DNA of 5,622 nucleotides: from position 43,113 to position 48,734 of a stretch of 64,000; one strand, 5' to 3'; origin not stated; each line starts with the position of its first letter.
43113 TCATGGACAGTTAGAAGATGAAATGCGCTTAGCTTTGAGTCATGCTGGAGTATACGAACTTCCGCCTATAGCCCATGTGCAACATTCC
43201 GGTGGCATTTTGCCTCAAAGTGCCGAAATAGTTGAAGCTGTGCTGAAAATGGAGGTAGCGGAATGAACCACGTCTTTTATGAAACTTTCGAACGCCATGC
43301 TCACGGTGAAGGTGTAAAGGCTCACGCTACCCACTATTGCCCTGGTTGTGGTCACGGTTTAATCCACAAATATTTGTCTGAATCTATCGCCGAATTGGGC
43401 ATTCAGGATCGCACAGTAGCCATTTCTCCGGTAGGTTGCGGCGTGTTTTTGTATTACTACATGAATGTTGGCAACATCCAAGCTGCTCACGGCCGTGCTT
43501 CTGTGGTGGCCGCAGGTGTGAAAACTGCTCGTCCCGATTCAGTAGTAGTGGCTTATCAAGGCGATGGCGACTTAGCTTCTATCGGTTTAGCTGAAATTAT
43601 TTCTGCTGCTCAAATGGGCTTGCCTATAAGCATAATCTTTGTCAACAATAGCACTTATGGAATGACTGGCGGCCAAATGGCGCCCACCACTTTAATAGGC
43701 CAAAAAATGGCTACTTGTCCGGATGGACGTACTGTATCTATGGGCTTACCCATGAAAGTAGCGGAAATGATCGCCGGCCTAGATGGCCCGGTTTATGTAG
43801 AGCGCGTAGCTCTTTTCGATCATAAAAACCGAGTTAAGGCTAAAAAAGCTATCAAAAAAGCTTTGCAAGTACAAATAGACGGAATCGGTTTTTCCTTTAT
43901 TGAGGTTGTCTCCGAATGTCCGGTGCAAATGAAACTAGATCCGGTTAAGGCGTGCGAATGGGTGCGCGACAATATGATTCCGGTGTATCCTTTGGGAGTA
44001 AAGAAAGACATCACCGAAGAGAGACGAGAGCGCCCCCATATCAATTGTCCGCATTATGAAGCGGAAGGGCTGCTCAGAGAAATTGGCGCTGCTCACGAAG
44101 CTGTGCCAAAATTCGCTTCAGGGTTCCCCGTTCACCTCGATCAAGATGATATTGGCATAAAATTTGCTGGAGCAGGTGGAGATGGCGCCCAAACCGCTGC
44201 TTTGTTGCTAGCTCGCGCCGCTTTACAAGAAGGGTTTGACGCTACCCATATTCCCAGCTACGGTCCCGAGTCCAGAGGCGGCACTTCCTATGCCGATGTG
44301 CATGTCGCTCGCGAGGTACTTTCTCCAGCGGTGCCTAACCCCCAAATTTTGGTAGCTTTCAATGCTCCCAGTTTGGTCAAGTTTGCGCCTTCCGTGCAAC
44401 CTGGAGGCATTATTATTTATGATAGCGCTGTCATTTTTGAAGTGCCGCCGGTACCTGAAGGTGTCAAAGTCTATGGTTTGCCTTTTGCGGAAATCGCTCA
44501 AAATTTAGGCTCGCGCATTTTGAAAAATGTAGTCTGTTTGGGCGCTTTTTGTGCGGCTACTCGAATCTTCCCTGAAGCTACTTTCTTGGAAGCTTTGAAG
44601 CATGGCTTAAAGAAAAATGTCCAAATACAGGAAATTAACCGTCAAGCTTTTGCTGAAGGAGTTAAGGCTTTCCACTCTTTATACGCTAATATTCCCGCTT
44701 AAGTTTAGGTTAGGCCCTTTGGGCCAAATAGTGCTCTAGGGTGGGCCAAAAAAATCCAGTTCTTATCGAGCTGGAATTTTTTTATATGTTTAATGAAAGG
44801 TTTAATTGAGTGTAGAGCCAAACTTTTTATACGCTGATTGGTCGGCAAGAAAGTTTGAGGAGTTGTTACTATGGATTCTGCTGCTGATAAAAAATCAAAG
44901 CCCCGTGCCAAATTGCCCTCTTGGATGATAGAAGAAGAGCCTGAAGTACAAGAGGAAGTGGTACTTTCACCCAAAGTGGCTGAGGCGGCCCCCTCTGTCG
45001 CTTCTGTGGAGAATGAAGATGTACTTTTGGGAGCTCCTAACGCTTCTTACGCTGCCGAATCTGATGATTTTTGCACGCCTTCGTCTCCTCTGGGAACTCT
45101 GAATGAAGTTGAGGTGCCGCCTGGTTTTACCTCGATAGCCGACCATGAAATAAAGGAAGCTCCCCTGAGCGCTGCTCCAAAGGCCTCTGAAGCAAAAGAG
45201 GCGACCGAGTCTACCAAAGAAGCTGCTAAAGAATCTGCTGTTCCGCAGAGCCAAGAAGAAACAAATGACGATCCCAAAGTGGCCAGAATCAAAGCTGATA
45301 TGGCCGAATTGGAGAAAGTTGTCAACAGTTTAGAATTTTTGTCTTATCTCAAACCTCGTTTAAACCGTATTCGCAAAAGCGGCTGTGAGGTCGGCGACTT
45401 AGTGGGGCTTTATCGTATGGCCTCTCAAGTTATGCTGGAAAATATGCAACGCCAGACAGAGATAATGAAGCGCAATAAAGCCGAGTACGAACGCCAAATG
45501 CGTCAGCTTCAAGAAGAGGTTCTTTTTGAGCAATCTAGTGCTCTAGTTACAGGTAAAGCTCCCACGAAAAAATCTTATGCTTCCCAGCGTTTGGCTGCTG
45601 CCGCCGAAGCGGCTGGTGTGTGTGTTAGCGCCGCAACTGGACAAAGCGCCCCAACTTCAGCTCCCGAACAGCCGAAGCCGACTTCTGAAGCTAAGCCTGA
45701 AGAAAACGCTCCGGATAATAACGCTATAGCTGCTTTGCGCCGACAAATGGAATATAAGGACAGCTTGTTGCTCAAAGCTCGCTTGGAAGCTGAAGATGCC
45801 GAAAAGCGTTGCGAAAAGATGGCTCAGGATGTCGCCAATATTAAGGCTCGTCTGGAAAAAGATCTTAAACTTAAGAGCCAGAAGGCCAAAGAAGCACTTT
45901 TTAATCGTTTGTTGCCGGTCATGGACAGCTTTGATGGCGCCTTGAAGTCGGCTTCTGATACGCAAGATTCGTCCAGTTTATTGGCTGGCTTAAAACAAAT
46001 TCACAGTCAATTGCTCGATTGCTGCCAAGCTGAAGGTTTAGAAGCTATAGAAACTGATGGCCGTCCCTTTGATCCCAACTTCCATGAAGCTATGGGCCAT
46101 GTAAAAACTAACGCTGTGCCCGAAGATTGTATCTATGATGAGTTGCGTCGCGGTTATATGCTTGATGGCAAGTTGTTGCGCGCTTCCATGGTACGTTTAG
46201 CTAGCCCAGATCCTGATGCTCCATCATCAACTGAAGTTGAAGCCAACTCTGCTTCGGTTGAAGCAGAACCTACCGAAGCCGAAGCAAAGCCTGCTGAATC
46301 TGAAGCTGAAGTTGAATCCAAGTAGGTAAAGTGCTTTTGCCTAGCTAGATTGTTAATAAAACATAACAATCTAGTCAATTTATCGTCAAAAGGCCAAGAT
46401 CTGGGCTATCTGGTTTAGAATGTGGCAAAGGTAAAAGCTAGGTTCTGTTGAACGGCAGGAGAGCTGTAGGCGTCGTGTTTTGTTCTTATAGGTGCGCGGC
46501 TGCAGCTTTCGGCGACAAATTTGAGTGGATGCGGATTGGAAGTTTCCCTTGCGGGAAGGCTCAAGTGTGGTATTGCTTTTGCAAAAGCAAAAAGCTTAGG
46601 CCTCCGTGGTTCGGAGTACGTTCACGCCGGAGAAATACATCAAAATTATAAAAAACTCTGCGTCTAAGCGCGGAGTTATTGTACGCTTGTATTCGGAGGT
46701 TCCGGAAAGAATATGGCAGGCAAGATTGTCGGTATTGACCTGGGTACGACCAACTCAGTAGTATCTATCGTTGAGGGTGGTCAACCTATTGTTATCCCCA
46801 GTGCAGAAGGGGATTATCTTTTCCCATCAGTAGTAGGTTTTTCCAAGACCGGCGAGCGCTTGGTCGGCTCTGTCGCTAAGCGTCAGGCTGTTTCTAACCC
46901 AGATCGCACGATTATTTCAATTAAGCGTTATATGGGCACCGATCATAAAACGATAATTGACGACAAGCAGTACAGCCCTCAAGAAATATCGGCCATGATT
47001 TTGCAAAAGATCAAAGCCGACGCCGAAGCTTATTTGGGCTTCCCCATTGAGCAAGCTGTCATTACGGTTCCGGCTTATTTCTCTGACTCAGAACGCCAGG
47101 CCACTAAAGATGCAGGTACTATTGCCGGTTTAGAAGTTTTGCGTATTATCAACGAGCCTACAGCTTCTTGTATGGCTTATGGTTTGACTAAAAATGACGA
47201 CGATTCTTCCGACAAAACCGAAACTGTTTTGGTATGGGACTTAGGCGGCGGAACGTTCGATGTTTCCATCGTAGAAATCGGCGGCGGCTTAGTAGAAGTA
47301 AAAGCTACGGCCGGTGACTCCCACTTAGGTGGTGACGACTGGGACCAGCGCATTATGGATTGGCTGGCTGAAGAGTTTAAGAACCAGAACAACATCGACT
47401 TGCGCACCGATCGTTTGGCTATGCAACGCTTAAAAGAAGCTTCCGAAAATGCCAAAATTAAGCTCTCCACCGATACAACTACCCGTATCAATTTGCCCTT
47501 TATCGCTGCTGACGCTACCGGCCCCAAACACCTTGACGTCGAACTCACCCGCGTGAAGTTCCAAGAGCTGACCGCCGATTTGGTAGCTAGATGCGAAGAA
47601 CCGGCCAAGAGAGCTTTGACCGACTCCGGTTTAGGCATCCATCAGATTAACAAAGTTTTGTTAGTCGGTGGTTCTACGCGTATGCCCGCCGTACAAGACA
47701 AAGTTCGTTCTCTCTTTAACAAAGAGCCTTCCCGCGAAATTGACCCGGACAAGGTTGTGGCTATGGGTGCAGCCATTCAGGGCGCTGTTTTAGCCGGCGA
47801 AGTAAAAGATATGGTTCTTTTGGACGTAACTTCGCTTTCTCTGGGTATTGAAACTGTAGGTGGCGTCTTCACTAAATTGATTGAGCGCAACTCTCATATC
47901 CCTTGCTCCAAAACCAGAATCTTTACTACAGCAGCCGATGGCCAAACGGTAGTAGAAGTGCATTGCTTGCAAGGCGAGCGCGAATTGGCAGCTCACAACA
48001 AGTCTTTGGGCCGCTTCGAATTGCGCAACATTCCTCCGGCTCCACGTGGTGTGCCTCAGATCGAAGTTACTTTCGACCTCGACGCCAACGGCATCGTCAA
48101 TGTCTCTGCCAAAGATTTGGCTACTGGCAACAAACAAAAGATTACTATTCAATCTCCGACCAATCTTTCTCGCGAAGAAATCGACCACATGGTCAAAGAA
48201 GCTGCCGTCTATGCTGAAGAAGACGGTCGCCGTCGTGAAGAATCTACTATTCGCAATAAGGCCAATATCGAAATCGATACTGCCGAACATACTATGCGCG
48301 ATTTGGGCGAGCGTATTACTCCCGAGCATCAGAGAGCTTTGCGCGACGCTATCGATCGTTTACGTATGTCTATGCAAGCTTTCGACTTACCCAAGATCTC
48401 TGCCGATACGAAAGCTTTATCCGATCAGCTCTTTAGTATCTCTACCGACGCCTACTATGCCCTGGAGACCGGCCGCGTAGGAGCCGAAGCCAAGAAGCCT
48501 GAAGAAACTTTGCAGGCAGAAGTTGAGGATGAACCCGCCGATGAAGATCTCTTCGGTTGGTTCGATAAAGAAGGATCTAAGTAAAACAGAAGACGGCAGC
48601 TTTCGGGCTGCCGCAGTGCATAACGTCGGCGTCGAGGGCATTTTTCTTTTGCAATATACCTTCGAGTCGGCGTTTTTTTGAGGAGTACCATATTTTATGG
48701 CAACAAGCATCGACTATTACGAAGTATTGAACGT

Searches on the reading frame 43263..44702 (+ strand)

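Call 52: search_protein_families(library=pfam, proteins=[window:43263-44702:+], max_evalue=0.00001)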
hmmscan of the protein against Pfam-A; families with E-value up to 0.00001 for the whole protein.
window:43263-44702:+ (479 aa): 2 families
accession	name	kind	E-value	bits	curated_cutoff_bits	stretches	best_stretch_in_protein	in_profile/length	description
PF01558.24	POR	-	7.7e-38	130.8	27.4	1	305-467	1-172/173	Pyruvate ferredoxin/flavodoxin oxidoreductase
PF02775.26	TPP_enzyme_C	-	9.8e-21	74.6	21.9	1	66-215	21-151/151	Thiamine pyrophosphate enzyme, C-terminal TPP binding domain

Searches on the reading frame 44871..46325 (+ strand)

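Call 52: search_protein_families(library=pfam, proteins=[window:44871-46325:+], max_evalue=0.00001)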
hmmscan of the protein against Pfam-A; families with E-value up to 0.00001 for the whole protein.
window:44871-46325:+ (484 aa): 1 family
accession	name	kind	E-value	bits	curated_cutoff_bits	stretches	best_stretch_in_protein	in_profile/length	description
PF01025.24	GrpE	-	1.5e-35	122.7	25.8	1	278-444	5-164/165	GrpE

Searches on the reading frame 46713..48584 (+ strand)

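Call 52: search_protein_families(library=pfam, proteins=[window:46713-48584:+], max_evalue=0.00001)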
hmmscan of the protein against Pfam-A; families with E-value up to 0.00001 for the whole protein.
window:46713-48584:+ (623 aa): 2 families
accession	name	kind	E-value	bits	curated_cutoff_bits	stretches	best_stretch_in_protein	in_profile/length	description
PF00012.26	HSP70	-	1.3e-222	740.7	20.6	1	5-579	1-596/599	Hsp70 protein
PF06723.19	MreB_Mbl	-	4.5e-14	52.5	27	1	5-353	3-315/327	MreB/Mbl protein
